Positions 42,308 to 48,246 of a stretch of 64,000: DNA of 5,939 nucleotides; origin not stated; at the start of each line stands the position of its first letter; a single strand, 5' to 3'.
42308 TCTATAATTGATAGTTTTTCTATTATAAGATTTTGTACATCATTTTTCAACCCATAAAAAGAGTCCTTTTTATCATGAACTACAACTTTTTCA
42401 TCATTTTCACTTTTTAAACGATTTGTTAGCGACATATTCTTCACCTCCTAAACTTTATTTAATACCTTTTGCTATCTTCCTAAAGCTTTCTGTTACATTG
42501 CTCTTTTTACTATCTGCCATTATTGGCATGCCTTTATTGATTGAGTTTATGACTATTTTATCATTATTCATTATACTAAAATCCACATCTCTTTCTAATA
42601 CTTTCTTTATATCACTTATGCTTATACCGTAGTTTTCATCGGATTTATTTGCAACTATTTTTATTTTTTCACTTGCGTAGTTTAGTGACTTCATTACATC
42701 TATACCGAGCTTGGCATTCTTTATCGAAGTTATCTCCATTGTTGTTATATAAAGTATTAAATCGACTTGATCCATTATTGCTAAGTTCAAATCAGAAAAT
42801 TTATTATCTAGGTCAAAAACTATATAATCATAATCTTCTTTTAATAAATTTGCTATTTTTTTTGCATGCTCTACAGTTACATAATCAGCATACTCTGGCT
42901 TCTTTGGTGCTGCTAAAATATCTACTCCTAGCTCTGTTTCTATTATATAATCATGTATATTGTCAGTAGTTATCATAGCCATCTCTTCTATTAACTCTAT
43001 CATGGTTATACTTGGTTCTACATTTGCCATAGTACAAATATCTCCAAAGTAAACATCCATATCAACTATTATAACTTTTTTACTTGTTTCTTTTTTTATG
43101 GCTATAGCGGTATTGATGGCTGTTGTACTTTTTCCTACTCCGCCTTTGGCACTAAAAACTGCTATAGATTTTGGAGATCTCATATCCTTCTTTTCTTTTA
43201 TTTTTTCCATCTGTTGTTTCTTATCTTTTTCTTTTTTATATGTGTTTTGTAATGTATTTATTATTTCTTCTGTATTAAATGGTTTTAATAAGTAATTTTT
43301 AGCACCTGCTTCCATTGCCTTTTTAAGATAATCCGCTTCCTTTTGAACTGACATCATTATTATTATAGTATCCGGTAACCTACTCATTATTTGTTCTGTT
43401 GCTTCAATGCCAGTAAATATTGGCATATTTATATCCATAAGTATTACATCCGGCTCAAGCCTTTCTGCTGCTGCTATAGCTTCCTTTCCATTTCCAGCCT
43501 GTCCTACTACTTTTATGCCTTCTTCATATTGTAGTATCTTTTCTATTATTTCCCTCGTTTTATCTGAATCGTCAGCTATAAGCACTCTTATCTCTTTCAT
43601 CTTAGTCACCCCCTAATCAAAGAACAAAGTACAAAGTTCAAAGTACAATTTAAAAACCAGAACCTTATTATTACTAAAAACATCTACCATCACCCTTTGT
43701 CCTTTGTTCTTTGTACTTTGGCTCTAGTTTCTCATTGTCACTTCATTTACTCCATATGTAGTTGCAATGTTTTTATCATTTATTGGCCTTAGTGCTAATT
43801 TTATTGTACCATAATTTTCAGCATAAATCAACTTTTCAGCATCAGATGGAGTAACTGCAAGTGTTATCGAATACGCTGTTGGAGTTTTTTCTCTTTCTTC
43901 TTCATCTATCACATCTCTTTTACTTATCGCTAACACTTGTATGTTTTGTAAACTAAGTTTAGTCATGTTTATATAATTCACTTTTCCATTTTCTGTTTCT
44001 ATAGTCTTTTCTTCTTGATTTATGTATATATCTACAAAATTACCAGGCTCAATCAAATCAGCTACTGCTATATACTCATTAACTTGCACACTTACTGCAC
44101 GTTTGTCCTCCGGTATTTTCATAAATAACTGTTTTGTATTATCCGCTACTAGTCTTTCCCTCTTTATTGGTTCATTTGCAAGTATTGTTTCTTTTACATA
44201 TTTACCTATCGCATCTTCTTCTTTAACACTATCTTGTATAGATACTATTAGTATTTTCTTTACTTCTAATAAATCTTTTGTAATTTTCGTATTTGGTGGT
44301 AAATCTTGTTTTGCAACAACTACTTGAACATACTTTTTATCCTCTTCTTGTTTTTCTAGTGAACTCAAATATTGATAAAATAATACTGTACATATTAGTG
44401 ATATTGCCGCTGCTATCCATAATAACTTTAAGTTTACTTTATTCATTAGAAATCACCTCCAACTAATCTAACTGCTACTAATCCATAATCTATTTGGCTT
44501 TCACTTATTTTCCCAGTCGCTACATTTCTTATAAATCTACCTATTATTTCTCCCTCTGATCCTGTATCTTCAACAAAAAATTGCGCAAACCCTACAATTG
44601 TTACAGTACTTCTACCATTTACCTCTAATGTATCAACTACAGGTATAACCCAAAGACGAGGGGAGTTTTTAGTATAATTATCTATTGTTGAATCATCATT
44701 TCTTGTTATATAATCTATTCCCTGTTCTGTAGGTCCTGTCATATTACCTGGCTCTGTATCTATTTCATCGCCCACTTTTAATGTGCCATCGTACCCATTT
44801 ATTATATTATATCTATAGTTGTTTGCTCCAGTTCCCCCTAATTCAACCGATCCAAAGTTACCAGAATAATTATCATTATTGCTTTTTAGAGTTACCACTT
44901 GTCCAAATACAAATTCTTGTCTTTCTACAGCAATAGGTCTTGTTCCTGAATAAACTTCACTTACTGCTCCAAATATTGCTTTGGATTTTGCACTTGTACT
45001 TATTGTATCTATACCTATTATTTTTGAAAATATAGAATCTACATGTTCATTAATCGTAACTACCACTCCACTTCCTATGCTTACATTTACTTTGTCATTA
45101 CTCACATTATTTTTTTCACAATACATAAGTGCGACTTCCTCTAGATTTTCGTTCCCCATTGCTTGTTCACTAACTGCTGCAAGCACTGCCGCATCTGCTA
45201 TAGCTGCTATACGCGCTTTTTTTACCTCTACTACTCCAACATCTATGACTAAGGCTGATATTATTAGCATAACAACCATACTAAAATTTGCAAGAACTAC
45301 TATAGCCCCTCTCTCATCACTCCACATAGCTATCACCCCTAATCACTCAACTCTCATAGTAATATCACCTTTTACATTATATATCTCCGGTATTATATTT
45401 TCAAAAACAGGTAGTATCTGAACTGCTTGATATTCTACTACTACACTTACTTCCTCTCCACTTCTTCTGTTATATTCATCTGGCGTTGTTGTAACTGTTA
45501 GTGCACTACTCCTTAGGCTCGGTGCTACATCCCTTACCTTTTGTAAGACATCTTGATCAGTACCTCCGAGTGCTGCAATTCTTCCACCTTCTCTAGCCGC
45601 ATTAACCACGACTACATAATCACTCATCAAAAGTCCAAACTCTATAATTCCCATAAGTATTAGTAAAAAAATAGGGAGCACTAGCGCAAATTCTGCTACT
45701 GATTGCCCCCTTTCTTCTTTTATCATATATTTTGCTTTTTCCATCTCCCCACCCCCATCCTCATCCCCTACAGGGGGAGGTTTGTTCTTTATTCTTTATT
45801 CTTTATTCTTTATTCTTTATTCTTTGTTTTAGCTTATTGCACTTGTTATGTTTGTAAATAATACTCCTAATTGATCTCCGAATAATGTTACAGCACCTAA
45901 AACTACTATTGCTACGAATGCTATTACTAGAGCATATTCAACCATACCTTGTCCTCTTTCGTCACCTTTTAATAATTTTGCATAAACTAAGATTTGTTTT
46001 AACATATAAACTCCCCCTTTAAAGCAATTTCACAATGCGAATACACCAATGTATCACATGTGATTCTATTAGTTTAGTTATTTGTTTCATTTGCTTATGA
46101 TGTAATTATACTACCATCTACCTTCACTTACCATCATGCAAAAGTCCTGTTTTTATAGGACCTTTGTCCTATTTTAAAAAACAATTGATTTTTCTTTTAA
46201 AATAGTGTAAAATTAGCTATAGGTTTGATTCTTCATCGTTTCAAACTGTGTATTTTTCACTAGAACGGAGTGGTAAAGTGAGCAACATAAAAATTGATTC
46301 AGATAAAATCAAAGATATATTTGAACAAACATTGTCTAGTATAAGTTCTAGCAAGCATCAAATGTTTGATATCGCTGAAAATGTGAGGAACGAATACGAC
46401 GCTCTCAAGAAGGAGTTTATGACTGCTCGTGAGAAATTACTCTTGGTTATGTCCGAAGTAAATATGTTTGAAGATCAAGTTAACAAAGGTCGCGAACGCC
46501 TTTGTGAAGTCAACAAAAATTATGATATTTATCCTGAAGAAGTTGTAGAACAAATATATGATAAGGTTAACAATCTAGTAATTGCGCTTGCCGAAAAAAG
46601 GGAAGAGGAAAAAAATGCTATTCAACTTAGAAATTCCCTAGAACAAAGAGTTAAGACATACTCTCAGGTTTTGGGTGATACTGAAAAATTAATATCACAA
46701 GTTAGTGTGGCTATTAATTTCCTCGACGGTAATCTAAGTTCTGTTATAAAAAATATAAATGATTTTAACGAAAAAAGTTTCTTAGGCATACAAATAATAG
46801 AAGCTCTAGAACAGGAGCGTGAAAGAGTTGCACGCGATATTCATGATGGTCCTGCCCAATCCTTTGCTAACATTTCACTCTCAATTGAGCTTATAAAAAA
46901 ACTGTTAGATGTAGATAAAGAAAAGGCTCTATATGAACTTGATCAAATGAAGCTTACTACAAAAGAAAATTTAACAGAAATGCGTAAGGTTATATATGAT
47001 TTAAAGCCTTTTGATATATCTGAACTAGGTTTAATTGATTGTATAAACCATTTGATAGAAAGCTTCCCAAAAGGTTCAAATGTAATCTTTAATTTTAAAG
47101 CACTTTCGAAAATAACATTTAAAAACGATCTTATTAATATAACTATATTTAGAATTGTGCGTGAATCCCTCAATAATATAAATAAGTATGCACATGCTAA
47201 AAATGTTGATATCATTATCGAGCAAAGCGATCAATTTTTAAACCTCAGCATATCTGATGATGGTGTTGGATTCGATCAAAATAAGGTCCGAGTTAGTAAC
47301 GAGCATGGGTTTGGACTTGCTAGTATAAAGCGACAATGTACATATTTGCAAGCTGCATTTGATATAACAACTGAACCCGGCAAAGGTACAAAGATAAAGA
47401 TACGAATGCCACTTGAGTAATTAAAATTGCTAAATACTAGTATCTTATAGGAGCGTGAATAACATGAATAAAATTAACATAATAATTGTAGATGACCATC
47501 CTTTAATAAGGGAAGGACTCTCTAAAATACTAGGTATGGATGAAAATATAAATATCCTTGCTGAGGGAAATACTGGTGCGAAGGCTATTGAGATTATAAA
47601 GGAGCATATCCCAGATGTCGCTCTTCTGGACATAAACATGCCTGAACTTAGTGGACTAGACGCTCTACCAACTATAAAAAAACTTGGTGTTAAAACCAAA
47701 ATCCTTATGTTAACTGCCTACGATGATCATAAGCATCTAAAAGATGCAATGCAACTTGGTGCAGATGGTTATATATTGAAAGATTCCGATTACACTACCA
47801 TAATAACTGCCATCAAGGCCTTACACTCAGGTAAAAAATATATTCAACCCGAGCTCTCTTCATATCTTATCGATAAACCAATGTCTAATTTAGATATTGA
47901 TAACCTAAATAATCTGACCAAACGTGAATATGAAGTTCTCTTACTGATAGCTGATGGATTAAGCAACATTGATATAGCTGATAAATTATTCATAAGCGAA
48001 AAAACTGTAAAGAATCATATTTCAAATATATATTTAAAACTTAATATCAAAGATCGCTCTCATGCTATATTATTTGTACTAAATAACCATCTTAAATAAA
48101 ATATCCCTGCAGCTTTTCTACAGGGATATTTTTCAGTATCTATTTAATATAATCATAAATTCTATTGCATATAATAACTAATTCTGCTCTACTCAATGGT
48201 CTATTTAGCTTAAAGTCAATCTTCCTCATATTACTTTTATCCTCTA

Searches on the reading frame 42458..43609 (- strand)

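Call 49: search_protein_families(library=pfam, proteins=[window:42458-43609:-], max_evalue=0.001)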
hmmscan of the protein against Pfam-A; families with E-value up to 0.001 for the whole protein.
window:42458-43609:- (384 aa): 5 families
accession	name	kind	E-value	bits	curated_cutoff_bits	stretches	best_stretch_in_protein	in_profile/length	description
PF00072.30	Response_reg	-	2e-29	102.4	30.2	1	9-120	1-110/111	Response regulator receiver domain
PF10609.15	ParA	-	2.2e-14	53.9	27.1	1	147-383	4-245/246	NUBPL iron-transfer P-loop NTPase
PF13614.12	AAA_31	-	2.2e-11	44.5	27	1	147-298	2-156/177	AAA domain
PF01656.29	CbiA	-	1.2e-08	35.4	25.4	1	149-186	1-37/125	CobQ/CobB/MinD/ParA nucleotide binding domain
PF00142.24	Fer4_NifH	-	9.5e-05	22.4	25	1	149-383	3-244/271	4Fe-4S iron sulfur cluster binding proteins, NifH/frxC family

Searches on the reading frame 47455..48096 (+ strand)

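Call 49: search_protein_families(library=pfam, proteins=[window:47455-48096:+], max_evalue=0.001)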
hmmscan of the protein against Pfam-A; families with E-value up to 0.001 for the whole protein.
window:47455-48096:+ (214 aa): 5 families
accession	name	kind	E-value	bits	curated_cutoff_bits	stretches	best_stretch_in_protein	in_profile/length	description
PF00072.30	Response_reg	-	1.8e-28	99.4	30.2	1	9-121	1-111/111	Response regulator receiver domain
PF00196.25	GerE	-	1.6e-22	79.3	23.5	1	153-207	2-56/57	Bacterial regulatory proteins, luxR family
PF08281.18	Sigma70_r4_2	-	3.1e-06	27.2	25.7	1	151-195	8-53/54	Sigma-70, region 4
PF13384.12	HTH_23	-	0.00014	22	24.6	1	157-189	6-38/50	Homeodomain-like domain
PF24048.1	LRR_NXF1-5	-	0.00065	19.7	30.5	0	29-88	29-89/142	NXF1/2/3/5 leucine-rich repeat domain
